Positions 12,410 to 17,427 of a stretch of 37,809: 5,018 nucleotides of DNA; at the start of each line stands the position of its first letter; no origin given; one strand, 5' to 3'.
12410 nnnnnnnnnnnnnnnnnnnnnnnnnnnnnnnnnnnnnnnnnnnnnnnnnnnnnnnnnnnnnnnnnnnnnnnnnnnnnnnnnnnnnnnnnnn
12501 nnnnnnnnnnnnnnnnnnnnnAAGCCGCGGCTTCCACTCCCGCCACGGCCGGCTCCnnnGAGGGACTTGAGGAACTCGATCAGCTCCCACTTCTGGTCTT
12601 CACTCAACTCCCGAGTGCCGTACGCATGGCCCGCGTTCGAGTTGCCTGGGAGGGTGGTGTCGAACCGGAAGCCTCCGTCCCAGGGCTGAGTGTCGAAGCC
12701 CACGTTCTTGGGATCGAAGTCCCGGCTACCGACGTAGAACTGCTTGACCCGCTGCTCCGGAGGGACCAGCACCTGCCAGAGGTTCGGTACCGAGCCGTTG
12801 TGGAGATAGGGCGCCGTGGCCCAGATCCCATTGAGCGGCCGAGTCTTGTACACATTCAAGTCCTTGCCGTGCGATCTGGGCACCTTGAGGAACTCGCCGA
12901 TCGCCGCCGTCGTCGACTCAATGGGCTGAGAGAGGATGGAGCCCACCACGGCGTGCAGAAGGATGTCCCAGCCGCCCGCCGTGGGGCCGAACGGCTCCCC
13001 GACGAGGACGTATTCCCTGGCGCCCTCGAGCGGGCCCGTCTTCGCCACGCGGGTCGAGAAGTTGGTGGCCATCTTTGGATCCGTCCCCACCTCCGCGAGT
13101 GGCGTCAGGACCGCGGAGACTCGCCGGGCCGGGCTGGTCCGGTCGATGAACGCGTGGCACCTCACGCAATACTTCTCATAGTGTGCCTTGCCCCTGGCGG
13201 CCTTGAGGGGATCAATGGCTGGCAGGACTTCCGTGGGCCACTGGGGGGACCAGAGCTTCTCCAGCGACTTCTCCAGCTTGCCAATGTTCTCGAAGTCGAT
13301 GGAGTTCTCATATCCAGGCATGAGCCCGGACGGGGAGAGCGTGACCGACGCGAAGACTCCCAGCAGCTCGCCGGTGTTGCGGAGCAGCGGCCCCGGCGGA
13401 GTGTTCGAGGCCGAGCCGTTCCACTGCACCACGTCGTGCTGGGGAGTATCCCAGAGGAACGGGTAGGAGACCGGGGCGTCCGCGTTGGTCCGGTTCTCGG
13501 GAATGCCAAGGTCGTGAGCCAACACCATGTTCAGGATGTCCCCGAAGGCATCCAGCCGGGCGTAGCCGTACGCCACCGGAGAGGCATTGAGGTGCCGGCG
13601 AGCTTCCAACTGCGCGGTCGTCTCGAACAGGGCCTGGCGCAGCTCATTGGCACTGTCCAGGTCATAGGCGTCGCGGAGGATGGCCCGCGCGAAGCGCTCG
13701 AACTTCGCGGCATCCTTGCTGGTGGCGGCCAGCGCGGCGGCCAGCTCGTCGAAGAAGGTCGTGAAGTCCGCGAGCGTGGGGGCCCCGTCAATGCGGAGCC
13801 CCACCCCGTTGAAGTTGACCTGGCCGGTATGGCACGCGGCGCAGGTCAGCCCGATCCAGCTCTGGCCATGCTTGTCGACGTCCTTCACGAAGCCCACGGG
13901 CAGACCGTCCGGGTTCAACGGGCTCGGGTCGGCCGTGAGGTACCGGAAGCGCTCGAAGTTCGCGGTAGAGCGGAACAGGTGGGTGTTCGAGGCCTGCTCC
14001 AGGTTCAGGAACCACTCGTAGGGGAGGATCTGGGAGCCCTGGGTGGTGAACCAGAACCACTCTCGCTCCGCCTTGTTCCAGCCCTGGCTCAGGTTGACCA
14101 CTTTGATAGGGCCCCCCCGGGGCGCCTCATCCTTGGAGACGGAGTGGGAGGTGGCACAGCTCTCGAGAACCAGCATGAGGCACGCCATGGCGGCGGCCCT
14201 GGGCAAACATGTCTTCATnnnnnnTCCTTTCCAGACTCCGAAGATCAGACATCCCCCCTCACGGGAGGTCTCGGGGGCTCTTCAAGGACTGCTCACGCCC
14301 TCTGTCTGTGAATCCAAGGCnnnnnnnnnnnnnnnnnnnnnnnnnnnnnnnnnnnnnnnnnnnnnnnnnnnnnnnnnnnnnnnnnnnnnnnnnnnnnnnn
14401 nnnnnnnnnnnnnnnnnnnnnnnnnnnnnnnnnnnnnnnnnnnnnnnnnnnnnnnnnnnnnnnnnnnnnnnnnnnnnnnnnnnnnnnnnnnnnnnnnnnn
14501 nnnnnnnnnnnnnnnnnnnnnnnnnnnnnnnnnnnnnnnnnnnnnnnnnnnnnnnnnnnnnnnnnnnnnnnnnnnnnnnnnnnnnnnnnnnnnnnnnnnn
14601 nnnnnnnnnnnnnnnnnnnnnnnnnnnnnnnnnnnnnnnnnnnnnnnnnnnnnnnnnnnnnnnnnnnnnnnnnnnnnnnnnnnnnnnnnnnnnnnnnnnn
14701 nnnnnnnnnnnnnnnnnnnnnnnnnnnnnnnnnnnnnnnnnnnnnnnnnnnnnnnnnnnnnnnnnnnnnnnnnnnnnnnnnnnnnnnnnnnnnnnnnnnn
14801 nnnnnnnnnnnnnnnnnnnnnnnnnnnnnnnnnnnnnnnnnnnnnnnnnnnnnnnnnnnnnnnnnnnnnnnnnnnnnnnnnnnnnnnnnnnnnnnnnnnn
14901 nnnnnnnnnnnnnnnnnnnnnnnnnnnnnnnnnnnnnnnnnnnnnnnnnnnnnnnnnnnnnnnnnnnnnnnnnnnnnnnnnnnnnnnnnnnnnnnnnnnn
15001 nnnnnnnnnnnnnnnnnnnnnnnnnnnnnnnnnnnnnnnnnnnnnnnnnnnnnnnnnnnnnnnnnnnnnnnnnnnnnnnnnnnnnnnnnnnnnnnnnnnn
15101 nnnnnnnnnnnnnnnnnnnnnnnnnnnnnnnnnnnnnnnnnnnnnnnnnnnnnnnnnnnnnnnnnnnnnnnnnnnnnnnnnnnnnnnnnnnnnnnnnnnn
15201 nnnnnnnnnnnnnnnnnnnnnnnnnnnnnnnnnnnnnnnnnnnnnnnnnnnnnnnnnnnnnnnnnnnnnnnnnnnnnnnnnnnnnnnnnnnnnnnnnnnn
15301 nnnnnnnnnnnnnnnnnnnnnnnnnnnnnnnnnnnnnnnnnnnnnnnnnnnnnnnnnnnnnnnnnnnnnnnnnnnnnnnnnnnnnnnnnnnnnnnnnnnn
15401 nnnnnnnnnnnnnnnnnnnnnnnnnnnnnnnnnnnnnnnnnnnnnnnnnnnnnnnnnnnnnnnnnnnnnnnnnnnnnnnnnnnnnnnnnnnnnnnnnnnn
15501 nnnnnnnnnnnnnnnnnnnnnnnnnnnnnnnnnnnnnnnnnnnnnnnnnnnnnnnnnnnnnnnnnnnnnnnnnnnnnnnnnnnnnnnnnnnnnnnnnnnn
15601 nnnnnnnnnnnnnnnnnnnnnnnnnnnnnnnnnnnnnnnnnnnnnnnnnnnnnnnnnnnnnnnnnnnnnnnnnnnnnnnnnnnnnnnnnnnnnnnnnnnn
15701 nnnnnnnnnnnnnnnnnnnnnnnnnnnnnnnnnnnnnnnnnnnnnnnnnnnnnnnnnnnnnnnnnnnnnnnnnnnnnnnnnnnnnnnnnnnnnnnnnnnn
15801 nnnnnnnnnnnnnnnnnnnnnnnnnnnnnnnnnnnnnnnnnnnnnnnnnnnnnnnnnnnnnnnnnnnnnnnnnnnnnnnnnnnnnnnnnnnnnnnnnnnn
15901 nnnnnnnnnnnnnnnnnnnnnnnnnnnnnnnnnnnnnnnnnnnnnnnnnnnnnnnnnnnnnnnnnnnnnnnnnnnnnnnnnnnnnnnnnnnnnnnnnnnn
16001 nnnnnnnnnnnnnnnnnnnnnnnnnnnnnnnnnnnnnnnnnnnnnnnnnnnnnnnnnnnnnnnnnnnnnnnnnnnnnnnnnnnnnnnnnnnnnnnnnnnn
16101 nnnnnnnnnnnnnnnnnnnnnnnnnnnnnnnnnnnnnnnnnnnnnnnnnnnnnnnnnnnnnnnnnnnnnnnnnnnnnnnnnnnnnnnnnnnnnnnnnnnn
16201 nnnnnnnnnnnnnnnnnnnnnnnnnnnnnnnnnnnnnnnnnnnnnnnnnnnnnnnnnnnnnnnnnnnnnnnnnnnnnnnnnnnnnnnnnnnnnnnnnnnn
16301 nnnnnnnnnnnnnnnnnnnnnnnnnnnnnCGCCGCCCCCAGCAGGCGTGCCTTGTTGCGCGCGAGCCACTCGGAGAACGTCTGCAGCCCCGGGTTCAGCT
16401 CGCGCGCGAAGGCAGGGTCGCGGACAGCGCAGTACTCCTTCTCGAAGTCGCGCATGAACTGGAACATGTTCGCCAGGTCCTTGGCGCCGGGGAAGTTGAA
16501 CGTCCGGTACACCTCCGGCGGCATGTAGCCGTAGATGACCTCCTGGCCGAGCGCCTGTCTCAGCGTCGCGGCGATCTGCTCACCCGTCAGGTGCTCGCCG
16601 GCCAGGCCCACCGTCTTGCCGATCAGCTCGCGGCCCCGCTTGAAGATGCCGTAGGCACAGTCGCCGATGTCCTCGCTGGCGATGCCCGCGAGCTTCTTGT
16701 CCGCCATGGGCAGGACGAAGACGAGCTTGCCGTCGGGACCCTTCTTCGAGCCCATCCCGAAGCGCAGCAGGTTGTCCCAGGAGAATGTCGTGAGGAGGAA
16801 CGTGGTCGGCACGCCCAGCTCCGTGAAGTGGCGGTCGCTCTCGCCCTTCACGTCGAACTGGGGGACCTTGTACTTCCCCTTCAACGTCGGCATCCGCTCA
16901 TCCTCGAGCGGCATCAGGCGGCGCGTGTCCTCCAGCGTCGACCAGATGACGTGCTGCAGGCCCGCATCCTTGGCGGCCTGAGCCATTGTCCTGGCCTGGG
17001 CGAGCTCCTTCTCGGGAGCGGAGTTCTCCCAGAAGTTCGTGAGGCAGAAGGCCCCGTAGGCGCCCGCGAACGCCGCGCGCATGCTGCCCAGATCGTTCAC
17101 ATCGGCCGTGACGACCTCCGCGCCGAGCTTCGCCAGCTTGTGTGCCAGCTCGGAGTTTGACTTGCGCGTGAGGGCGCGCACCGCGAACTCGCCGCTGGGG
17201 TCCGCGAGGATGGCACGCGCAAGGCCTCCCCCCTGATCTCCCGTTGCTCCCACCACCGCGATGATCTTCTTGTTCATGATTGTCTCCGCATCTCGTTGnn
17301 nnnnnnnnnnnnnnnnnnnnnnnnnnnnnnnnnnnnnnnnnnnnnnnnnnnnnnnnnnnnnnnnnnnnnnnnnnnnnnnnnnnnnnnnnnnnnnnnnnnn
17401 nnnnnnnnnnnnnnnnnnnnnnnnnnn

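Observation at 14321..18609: Operon of eukaryote-like protein-modification enzyme homologs: SET methyltransferase, NmrA and a PAD-like deiminase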

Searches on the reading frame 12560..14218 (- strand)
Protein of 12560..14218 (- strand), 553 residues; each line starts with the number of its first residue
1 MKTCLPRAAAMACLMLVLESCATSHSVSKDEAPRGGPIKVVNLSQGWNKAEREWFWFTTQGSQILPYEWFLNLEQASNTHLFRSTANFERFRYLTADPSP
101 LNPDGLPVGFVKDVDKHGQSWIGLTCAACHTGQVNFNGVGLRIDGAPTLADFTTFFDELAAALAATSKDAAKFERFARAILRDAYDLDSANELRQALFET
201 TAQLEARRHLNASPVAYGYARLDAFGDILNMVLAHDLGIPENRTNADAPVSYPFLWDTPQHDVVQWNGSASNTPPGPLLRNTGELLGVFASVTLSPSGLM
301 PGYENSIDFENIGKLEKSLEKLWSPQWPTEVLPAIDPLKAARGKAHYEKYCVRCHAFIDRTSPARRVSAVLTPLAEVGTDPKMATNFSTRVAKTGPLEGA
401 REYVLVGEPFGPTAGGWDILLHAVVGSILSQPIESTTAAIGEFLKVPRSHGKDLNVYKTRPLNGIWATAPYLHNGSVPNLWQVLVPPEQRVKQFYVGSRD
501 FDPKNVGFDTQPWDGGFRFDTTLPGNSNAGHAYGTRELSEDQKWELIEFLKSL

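Call 8: search_protein_families(library=pfam, max_evalue=0.1, proteins=[window:12560-14218:-])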
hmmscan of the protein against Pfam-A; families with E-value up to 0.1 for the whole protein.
seq(553 aa): 4 families
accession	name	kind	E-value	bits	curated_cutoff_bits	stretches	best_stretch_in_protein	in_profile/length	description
PF21419.2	RoxA-like_Cyt-c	-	1.2e-18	66.8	26.7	1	456-494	1-38/39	RoxA-like, cytochrome c-like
PF13442.11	Cytochrome_CBB3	-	9.5e-09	35.9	27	1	340-359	3-21/68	Cytochrome C oxidase, cbb3-type, subunit III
PF00034.26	Cytochrom_C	-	2.8e-06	29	21.3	0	340-365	1-26/90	Cytochrome c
PF14522.11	Cytochrome_C7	-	0.052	13.8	24.8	0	122-136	12-54/67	Cytochrome c7 and related cytochrome c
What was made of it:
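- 12557..14218 (-): Di-haem cytochrome c peroxidase-family protein (RoxA-like C-terminal module), 553 aa, with a lipoprotein-like signal peptide and two CxxCH motifs; evolutionarily independent of the genes upstream of it. Pfam (call 8).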

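Call 44: find_homologous_proteins(query=window:12560-14218:-)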
Query window:12560-14218:- (553 aa): 7953 proteins with E <= 0.001 among 8000 candidates; the best 120 are listed.
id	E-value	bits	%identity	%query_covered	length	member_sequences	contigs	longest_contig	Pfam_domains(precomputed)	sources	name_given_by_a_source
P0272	0.0e+0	1299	100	100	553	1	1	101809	PF13442.12,PF21419.3,PF00034.27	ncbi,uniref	ncbi:MAG: di-heme-cytochrome C peroxidase [Hyalangium sp.]|uniref:di-heme-cytochrome C peroxidase n=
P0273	3.0e-285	965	74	100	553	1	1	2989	PF13442.12,PF21419.3,PF00034.27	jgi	jgi:hypothetical protein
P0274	2.1e-269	913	71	99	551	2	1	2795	PF21419.3,PF00034.27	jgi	jgi:hypothetical protein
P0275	6.6e-263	892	70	100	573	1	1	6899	PF13442.12,PF21419.3,PF00034.27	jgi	jgi:hypothetical protein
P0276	2.6e-262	890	69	100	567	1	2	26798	PF13442.12,PF21419.3,PF00034.27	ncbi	-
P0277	6.1e-257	872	67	100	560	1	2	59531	PF13442.12,PF21419.3,PF00034.27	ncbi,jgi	jgi:hypothetical protein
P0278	7.3e-210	716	57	99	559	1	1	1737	PF13442.12,PF21419.3,PF00034.27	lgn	-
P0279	8.4e-209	713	57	99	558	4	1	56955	PF13442.12,PF21419.3,PF00034.27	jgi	jgi:hypothetical protein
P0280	1.7e-207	709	60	93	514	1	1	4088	PF13442.12,PF21419.3,PF00034.27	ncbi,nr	ncbi:MAG TPA: cytochrome c [Thermoanaerobaculia bacterium]|nr:cytochrome c [Thermoanaerobaculia bact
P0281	7.8e-207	706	56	97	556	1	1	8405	PF13442.12,PF21419.3,PF00034.27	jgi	jgi:cytochrome c5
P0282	2.7e-206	705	56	99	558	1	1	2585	PF13442.12,PF21419.3,PF00034.27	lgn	-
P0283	9.7e-206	703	55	100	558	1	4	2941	PF13442.12,PF21419.3,PF00034.27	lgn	-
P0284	2.0e-204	699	56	99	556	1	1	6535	PF13442.12,PF21419.3,PF00034.27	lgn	-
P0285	8.4e-204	696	56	100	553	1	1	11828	PF13442.12,PF21419.3,PF00034.27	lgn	-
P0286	1.7e-203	695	56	98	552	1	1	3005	PF13442.12,PF21419.3,PF00034.27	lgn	-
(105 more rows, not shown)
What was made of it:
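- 12557..14218 (-): More than 7900 homologs (call 44).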

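Call 45: find_encoding_contigs(protein=P0276, flank=7000, max_places=2)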
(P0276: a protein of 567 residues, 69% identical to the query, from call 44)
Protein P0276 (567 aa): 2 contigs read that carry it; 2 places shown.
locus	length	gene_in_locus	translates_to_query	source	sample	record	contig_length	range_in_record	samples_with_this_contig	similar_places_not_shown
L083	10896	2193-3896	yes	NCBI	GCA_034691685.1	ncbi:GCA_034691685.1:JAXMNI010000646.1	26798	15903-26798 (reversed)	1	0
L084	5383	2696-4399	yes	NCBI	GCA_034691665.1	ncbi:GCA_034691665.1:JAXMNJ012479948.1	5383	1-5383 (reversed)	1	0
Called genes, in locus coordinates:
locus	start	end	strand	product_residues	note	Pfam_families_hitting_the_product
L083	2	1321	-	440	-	?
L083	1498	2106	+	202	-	PF13091:PLDc_2, PF00614:PLDc (weak)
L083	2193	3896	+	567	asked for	PF13442:Cytochrome_CBB3 (faint), PF00034:Cytochrom_C (faint), PF21419:RoxA-like_Cyt-c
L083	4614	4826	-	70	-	-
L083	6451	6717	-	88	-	-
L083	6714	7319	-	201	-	PF09559:Cas6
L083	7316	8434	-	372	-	PF03787:RAMPs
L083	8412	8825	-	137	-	PF09701:Cas_Cmr5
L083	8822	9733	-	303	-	PF03787:RAMPs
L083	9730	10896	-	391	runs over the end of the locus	PF09700:Cas_Cmr3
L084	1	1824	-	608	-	?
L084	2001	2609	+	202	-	PF13091:PLDc_2, PF00614:PLDc (weak)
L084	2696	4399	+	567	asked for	PF13442:Cytochrome_CBB3 (faint), PF00034:Cytochrom_C (faint), PF21419:RoxA-like_Cyt-c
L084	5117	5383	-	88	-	?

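Call 46: find_encoding_contigs(protein=P0277, flank=7000, max_places=2)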
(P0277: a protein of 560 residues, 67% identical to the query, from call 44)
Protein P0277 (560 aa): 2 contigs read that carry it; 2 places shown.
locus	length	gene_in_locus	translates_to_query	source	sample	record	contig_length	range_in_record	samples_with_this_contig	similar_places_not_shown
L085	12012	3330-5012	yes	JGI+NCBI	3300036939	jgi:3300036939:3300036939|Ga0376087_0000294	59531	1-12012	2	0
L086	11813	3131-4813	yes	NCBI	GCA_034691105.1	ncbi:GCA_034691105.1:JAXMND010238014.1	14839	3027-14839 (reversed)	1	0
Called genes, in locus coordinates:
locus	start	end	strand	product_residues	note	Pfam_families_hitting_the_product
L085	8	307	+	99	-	PF00005:ABC_tran (weak)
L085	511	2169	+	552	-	PF01510:Amidase_2, PF25275:Golvesin_C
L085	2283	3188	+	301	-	-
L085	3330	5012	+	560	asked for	PF13442:Cytochrome_CBB3 (faint), PF00034:Cytochrom_C (faint), PF21419:RoxA-like_Cyt-c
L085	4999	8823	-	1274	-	PF00069:Pkinase, PF07714:PK_Tyr_Ser-Thr, PF00069:Pkinase, PF01637:ATPase_2 (weak), PF13191:AAA_16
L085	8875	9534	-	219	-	PF05494:MlaC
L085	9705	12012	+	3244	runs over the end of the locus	PF27332:TP_0781 (faint), PF11939:NiFe-hyd_HybE (faint), PF02494:HYR, PF09136:Glucodextran_B (faint), PF19077:Big_13 (faint), PF20164:GspA_SrpA_N (faint), PF02494:HYR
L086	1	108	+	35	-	?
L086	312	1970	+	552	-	PF01510:Amidase_2, PF25275:Golvesin_C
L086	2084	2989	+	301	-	-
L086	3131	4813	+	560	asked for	PF13442:Cytochrome_CBB3 (faint), PF00034:Cytochrom_C (faint), PF21419:RoxA-like_Cyt-c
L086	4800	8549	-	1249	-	PF00069:Pkinase (weak), PF07714:PK_Tyr_Ser-Thr, PF00069:Pkinase, PF01637:ATPase_2 (weak), PF13191:AAA_16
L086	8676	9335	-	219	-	PF05494:MlaC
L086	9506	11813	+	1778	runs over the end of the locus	?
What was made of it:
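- Closest known: Di-haem cytochrome c peroxidase family NF040606 / RoxA-like. Different: It has no conserved link to the PAD-like or SET genes (calls 45, 46).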

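Call 72: search_protein_families(library=ncbifam, max_evalue=0.001, proteins=[window:12560-14218:-])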
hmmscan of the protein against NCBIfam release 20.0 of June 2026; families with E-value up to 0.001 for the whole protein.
window:12560-14218:- (553 aa): 4 families
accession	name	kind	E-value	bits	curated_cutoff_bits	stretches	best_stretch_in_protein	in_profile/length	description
NF040606.1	CytoC_perox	subfamily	3.2e-189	630.5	150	1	47-552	1-524/524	di-heme-cytochrome C peroxidase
NF050034.1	RoxB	equivalog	1e-18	67.2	900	2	450-491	474-514/652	rubber dioxygenase RoxB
NF051462.1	RoxC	equivalog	9e-18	63.8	900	1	456-509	652-703/812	putative rubber dioxygenase RoxC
NF050033.2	RoxA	exception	1.2e-15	57.1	1000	1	457-510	512-566/673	rubber dioxygenase RoxA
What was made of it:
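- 12557..14218 (-): NCBIfam NF040606 at 630 bits against a cutoff of 150 (call 72).
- Cytochrome independence: calls 44-46, 72.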

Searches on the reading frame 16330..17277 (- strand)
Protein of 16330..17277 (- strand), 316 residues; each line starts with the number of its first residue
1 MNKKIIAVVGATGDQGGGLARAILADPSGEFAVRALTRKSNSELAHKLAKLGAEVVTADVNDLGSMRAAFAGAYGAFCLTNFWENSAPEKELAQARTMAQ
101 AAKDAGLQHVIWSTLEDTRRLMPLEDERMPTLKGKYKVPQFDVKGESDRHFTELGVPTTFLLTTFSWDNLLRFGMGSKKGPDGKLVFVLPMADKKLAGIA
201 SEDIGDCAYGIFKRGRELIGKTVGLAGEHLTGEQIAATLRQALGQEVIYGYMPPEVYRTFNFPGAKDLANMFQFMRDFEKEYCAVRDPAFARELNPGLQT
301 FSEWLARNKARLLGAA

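Call 8: search_protein_families(library=pfam, max_evalue=0.1, proteins=[window:16330-17277:-])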
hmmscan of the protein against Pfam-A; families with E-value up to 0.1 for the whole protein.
seq(316 aa): 5 families
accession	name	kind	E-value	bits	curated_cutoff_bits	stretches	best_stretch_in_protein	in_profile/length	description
PF05368.20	NmrA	-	3.3e-53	181.6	27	1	3-305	2-298/298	NmrA-like family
PF13460.12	NAD_binding_10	-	1.9e-11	44.6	27.2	1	10-115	1-98/184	NAD(P)H-binding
PF02670.22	DXP_reductoisom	-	0.044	14.9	21.7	0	6-66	1-62/129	1-deoxy-D-xylulose 5-phosphate reductoisomerase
PF01370.27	Epimerase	-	0.057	13.3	20.9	1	6-72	1-62/240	NAD dependent epimerase/dehydratase family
PF08490.17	DUF1744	-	0.078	12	27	0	22-62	304-344/399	Domain of unknown function (DUF1744)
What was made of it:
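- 16327..17277 (-): NmrA-like NAD(P)-binding protein (316 aa), most similar to human NMRAL1/HSCARG; N-terminal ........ dinucleotide-binding motif. Pfam NmrA at 3e-53 (call 8).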

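Call 28: search_solved_structures(query=window:16330-17277:-, max_evalue=0.00001, show_alignments=1)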
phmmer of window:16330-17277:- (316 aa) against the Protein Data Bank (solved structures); distinct sequences matched with E-value up to 0.00001: 13.
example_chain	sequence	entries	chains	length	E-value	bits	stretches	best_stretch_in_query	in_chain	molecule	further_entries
2wm3_A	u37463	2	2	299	3.2e-49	170.7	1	2-310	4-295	NMRA-LIKE FAMILY DOMAIN CONTAINING PROTEIN 1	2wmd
2exx_A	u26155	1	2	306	3.3e-49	170.7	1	2-310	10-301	HSCARG protein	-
3e5m_A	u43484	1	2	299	1.5e-48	168.5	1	2-310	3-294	NmrA-like family domain-containing protein 1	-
3dxf_A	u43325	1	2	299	2.1e-48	168.1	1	2-310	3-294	NmrA-like family domain-containing protein 1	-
5f5l_A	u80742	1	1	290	1.4e-36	129.2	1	4-306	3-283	Monooxygenase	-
5f5n_A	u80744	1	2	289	2.5e-36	128.4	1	5-306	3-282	Monooxygenase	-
7uf8_A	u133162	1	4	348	2.5e-18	69.3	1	4-241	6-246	CtdP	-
1xgk_A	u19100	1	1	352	4.1e-12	48.9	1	2-263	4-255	NITROGEN METABOLITE REPRESSION REGULATOR NMRA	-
1k6i_A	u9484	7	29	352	1.9e-10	43.4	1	2-263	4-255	NmrA | nitrogen metabolite repression regulator NmrA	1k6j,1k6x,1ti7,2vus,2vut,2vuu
2vrc_A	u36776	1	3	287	1.7e-06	30.5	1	6-115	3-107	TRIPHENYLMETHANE REDUCTASE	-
2vrc_D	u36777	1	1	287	1.7e-06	30.4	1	6-115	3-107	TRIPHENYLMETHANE REDUCTASE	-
2vrb_A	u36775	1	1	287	3.3e-06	29.5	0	6-115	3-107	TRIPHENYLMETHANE REDUCTASE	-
2jl1_A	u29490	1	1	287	3.7e-06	29.3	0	6-115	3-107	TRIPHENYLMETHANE REDUCTASE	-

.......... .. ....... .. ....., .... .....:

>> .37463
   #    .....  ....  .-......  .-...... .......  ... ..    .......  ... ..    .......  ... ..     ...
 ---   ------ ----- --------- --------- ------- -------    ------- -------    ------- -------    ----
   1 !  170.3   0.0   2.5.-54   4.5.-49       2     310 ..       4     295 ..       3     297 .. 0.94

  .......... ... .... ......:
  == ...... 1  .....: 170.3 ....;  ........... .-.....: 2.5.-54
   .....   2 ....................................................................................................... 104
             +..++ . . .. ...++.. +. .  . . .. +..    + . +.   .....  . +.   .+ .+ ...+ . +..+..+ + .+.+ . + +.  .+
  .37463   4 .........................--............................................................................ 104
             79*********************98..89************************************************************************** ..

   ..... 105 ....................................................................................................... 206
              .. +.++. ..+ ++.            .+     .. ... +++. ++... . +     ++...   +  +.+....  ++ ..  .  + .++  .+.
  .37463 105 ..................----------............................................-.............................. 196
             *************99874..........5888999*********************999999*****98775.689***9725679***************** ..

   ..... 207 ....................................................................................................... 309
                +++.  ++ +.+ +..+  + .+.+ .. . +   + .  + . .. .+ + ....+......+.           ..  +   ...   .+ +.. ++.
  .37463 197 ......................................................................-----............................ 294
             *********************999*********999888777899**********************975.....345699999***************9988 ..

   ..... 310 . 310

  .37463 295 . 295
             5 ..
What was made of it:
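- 16327..17277 (-): PDB 2wm3/2exx at 3e-49 over the full length (call 28).
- On NmrA-like family (PF05368): 3e-49 to NMRAL1 (call 28).
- Closest known: Human NMRAL1/HSCARG. Different: Other NmrA-like proteins among the PDB hits are enzymes (KstA11-type monooxygenase 5f5l, CtdP; call 28).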

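Call 72: search_protein_families(library=ncbifam, max_evalue=0.001, proteins=[window:16330-17277:-])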
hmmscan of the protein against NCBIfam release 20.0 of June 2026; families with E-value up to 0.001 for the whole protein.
window:16330-17277:- (316 aa): 2 families
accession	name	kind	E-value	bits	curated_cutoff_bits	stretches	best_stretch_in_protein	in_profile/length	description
TIGR03466.1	HpnA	hypoth_equivalog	2.5e-05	23.3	367.65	1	8-113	5-111/327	hopanoid-associated sugar epimerase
NF052578.1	StrlDmthSdmBMthl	equivalog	0.00041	20.2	600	1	8-111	5-109/328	sterol demethylase protein SdmB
